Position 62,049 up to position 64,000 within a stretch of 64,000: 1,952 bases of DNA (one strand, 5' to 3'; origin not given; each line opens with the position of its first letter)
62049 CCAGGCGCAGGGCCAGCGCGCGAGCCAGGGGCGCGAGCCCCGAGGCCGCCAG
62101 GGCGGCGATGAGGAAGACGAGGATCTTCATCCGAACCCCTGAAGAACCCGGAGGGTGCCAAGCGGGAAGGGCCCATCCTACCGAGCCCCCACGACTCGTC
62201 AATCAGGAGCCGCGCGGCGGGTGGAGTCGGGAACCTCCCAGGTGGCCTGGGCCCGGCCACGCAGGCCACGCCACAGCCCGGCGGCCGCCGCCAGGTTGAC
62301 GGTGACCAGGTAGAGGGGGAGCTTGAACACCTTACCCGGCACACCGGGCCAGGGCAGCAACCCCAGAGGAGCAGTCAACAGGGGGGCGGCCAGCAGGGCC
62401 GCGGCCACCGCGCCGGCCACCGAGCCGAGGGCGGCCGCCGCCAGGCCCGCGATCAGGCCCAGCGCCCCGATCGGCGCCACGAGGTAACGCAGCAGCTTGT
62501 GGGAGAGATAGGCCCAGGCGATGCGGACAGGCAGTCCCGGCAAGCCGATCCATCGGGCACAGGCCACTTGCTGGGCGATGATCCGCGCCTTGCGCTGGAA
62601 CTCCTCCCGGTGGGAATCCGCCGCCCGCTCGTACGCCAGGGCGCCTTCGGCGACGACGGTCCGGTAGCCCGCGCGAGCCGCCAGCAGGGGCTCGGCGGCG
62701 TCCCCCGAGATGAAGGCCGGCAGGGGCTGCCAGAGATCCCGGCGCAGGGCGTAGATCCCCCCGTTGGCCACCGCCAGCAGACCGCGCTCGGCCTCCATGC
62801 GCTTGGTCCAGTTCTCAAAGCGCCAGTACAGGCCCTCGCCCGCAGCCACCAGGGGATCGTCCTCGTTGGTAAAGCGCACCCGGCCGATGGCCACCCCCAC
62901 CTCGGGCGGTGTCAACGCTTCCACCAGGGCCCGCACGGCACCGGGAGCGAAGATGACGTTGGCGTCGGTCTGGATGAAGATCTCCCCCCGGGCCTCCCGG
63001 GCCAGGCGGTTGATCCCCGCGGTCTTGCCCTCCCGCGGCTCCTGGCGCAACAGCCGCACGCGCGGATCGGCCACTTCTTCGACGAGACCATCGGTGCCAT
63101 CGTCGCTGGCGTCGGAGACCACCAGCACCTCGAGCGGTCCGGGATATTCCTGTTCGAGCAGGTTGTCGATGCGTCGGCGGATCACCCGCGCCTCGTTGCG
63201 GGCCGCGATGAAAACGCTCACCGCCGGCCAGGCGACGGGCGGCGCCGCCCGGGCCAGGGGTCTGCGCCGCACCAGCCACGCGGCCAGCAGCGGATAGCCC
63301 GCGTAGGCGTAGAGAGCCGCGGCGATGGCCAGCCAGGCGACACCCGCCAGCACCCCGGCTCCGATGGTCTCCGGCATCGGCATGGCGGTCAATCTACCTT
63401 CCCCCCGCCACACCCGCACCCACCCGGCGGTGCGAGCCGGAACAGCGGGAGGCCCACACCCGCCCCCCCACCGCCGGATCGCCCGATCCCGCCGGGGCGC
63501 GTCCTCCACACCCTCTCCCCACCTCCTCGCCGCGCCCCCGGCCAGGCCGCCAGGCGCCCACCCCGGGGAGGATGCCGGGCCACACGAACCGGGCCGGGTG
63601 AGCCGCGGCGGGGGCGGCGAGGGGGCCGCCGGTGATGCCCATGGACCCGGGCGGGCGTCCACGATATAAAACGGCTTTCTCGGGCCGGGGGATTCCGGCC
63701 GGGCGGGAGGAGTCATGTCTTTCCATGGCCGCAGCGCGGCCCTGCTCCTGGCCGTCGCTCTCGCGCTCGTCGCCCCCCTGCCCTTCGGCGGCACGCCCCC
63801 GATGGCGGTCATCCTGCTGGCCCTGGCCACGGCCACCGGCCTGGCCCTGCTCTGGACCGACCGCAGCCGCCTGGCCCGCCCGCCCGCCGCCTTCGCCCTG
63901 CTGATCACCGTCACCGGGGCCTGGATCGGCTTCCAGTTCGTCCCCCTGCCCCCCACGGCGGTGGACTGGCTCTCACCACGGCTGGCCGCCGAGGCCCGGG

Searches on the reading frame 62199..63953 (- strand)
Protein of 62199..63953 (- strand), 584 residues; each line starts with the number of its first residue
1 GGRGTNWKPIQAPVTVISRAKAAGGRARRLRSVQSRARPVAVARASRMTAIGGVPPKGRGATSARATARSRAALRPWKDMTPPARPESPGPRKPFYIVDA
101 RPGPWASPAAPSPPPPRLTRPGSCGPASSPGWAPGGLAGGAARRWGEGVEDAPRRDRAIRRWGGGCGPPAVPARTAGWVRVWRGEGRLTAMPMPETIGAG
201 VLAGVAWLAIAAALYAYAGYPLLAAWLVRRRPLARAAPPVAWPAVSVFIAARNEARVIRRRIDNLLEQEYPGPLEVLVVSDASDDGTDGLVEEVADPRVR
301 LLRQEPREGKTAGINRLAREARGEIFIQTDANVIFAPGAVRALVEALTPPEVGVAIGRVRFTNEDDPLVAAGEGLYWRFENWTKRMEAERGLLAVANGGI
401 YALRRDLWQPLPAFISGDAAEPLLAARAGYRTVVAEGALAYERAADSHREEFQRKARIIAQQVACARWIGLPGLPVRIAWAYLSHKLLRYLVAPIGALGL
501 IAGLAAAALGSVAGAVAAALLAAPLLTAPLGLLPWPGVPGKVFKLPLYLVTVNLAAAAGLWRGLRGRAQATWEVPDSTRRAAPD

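Call 90: search_protein_families(library=pfam, proteins=[window:62199-63953:-], max_evalue=0.0001)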
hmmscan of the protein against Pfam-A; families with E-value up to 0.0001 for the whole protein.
window:62199-63953:- (584 aa): 4 families
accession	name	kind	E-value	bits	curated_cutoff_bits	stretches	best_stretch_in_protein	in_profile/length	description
PF00535.33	Glycos_transf_2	-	2.4e-24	86.6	23.3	1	246-406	1-162/168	Glycosyl transferase family 2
PF13641.12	Glyco_tranf_2_3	-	8e-16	59.2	27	1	243-457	1-226/230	Glycosyltransferase like family 2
PF13632.12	Glyco_trans_2_3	-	7e-07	29.7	27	1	330-521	6-189/198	Glycosyl transferase family group 2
PF13506.12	Glyco_transf_21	-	8.2e-05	22.6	21.7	0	311-407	19-113/174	Glycosyl transferase family 21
